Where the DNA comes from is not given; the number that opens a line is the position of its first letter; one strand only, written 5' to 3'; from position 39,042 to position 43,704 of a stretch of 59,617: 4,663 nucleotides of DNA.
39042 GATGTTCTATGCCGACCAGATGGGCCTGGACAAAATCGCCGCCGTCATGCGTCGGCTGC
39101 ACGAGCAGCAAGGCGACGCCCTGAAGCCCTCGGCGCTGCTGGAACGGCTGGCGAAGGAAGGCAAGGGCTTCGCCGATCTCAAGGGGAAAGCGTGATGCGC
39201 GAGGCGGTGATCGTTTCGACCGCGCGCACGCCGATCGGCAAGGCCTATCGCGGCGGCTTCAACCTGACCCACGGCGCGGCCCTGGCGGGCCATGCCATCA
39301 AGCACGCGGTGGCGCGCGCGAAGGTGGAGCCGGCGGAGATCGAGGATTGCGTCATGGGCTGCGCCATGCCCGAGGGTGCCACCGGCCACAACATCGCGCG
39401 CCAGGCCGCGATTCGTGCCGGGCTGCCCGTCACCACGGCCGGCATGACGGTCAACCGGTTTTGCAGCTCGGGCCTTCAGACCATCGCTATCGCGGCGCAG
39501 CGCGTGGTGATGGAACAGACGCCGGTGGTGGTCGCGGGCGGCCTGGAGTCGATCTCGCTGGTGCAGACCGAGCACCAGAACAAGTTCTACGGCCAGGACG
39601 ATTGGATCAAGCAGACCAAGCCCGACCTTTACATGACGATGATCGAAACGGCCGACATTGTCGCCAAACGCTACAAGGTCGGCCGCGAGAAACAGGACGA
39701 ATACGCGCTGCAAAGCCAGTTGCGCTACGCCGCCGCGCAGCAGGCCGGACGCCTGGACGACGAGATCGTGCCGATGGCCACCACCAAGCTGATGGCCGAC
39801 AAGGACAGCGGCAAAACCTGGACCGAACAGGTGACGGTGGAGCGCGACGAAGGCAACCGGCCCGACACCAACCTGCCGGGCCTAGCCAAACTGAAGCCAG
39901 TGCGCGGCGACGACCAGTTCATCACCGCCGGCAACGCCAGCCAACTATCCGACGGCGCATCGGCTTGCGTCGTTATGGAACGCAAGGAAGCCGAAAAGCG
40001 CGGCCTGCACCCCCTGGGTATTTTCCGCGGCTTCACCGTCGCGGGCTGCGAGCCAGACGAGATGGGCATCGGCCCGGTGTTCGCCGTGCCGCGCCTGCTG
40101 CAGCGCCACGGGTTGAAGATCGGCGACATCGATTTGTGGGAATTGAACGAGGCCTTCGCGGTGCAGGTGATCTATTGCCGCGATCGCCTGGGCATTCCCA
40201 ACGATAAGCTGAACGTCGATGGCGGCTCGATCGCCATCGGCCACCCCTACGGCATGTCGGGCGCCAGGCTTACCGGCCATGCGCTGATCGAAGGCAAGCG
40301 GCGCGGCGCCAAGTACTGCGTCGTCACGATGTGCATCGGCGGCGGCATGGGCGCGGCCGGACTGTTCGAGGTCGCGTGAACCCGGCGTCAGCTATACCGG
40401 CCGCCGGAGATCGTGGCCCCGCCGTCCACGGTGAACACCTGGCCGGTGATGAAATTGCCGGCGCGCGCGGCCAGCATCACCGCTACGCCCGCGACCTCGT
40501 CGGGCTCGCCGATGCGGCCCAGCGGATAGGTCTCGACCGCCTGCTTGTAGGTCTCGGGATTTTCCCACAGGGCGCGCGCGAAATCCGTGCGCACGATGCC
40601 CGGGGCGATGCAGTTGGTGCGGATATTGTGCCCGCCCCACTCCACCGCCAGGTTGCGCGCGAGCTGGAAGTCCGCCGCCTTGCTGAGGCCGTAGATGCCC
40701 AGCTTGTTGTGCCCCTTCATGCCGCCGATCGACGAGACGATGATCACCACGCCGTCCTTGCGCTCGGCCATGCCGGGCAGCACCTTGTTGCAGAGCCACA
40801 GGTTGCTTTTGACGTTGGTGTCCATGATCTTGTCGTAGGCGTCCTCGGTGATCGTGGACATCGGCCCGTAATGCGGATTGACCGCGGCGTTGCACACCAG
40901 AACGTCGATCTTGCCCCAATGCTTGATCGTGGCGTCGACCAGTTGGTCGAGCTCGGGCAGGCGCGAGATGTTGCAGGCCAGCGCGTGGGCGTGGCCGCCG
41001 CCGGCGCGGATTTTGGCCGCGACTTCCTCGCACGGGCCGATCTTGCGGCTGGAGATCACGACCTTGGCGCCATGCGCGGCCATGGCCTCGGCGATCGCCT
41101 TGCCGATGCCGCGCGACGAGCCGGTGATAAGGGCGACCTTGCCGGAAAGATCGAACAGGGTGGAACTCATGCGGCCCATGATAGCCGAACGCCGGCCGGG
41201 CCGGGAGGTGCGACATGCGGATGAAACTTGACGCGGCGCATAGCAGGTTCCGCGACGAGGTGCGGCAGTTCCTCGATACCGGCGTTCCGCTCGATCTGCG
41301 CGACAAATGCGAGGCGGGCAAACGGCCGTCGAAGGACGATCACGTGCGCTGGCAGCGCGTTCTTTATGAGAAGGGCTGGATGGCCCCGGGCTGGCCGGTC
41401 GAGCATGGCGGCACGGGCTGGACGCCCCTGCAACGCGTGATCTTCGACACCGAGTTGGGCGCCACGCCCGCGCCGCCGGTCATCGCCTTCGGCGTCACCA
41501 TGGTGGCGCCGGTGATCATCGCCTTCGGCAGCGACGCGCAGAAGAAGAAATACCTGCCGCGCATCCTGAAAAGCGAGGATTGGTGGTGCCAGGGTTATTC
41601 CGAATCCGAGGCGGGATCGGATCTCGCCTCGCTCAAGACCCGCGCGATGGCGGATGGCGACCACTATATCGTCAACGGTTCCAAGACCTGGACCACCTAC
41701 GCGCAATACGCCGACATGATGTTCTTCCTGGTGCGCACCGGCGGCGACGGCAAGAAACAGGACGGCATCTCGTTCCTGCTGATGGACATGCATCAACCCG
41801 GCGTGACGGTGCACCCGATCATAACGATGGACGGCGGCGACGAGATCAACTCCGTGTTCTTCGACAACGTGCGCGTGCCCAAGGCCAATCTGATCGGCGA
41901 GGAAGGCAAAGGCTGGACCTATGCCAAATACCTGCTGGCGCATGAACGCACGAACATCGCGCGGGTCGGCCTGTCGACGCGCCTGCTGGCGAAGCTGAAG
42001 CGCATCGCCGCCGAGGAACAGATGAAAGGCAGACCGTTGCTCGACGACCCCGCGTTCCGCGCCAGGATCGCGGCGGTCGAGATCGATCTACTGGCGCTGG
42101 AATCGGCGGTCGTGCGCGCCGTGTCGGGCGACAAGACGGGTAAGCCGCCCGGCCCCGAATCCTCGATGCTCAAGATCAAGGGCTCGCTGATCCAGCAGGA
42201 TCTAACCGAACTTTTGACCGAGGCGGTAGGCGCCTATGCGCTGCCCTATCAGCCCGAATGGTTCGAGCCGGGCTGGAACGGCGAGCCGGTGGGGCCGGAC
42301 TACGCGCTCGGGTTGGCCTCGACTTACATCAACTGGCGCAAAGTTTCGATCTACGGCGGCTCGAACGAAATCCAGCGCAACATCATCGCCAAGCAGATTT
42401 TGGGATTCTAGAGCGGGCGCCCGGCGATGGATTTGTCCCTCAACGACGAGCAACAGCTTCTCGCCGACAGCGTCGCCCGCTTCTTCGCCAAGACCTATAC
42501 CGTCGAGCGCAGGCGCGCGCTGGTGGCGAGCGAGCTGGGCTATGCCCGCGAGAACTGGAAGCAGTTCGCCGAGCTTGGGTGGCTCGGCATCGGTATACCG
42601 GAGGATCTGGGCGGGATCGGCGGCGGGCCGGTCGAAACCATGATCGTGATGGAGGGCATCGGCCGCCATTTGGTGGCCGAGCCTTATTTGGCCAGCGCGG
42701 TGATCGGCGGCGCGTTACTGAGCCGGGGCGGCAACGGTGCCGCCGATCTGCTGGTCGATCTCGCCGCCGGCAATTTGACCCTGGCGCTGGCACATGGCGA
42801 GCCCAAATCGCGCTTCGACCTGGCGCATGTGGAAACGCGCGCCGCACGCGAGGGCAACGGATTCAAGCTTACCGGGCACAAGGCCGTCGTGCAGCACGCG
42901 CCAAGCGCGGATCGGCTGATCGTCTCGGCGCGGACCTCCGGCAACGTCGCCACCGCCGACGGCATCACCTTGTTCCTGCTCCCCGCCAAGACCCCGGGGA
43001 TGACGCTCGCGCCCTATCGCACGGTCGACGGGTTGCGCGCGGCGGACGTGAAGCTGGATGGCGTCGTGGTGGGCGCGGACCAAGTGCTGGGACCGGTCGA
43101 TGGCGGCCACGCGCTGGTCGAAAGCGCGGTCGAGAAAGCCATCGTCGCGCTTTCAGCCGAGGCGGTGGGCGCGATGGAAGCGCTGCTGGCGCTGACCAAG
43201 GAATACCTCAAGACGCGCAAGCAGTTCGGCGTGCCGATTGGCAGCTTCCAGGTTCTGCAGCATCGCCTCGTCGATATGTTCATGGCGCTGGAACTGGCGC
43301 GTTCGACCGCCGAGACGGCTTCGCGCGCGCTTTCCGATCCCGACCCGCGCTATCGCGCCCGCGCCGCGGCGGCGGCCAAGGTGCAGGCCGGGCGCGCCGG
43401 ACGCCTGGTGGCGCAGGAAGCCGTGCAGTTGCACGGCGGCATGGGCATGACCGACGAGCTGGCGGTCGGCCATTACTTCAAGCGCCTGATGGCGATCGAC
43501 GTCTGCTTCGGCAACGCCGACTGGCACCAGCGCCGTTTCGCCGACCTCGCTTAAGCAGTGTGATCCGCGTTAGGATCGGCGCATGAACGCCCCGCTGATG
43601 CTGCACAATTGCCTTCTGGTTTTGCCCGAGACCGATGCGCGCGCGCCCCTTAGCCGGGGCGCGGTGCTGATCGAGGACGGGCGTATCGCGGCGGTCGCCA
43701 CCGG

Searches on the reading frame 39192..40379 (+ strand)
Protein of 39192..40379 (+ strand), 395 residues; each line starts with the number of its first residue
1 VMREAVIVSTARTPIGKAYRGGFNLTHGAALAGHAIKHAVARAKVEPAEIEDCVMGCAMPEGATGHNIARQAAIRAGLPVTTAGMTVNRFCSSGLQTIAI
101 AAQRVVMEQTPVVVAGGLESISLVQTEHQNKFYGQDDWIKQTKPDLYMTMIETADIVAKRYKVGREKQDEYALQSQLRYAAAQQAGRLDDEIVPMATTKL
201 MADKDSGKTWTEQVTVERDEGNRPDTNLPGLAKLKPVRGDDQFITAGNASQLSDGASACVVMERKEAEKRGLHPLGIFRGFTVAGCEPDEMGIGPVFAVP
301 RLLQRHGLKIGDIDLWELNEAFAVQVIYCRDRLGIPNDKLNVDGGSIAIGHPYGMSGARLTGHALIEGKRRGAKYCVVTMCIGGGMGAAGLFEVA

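Call 37: search_protein_families(library=pfam, max_evalue=0.000001, proteins=[window:39192-40379:+])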
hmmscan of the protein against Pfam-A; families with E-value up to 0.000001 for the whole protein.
window:39192-40379:+ (395 aa): 2 families
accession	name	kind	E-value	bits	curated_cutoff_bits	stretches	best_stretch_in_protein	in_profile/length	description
PF00108.29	Thiolase_N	-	4.3e-62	210.3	26.4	1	6-264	2-259/260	Thiolase, N-terminal domain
PF02803.24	Thiolase_C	-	7.4e-43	145.5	27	1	273-393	2-122/123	Thiolase, C-terminal domain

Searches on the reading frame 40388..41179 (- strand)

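Call 37: search_protein_families(library=pfam, max_evalue=0.000001, proteins=[window:40388-41179:-])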
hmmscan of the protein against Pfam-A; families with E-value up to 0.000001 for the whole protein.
window:40388-41179:- (263 aa): 3 families
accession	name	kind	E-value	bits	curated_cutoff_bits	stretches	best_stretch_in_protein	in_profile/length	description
PF13561.12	adh_short_C2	-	1.3e-62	211.9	27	1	22-256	5-236/236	Enoyl-(Acyl carrier protein) reductase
PF00106.31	adh_short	-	2.8e-52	177.5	26.6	1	14-207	1-193/195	short chain dehydrogenase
PF08659.16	KR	-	3.4e-12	47.1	22.6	1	16-165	3-151/180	KR domain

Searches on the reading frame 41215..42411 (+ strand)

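Call 37: search_protein_families(library=pfam, max_evalue=0.000001, proteins=[window:41215-42411:+])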
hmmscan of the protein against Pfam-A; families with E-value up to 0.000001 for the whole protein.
window:41215-42411:+ (398 aa): 3 families
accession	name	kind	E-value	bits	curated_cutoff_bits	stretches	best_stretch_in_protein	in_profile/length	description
PF00441.29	Acyl-CoA_dh_1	-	4.2e-25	89.1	22.4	1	231-396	1-150/150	Acyl-CoA dehydrogenase, C-terminal domain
PF02770.24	Acyl-CoA_dh_M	-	4.1e-20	72.2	33.3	1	125-219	1-97/97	Acyl-CoA dehydrogenase, middle domain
PF02771.21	Acyl-CoA_dh_N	-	3.5e-18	66.5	22.9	1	8-120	3-112/113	Acyl-CoA dehydrogenase, N-terminal domain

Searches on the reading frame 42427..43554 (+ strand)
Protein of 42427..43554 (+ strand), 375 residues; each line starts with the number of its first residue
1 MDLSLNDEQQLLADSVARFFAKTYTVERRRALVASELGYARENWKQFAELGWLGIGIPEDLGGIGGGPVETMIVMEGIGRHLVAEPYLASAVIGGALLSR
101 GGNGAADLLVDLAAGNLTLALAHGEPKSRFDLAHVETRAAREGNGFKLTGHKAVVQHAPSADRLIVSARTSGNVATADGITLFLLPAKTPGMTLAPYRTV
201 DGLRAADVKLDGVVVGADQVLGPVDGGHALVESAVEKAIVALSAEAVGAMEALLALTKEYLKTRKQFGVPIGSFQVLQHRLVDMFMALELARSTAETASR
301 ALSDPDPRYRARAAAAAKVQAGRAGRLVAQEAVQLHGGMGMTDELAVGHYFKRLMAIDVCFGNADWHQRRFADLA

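Call 37: search_protein_families(library=pfam, max_evalue=0.000001, proteins=[window:42427-43554:+])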
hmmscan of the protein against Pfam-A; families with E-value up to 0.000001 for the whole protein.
window:42427-43554:+ (375 aa): 3 families
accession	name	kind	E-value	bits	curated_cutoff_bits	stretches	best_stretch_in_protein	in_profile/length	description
PF00441.29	Acyl-CoA_dh_1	-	2.5e-26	93.1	22.4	1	227-367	3-141/150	Acyl-CoA dehydrogenase, C-terminal domain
PF02771.21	Acyl-CoA_dh_N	-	3.5e-15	56.8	22.9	1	6-103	1-98/113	Acyl-CoA dehydrogenase, N-terminal domain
PF02770.24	Acyl-CoA_dh_M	-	1e-14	54.9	33.3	1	120-207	1-88/97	Acyl-CoA dehydrogenase, middle domain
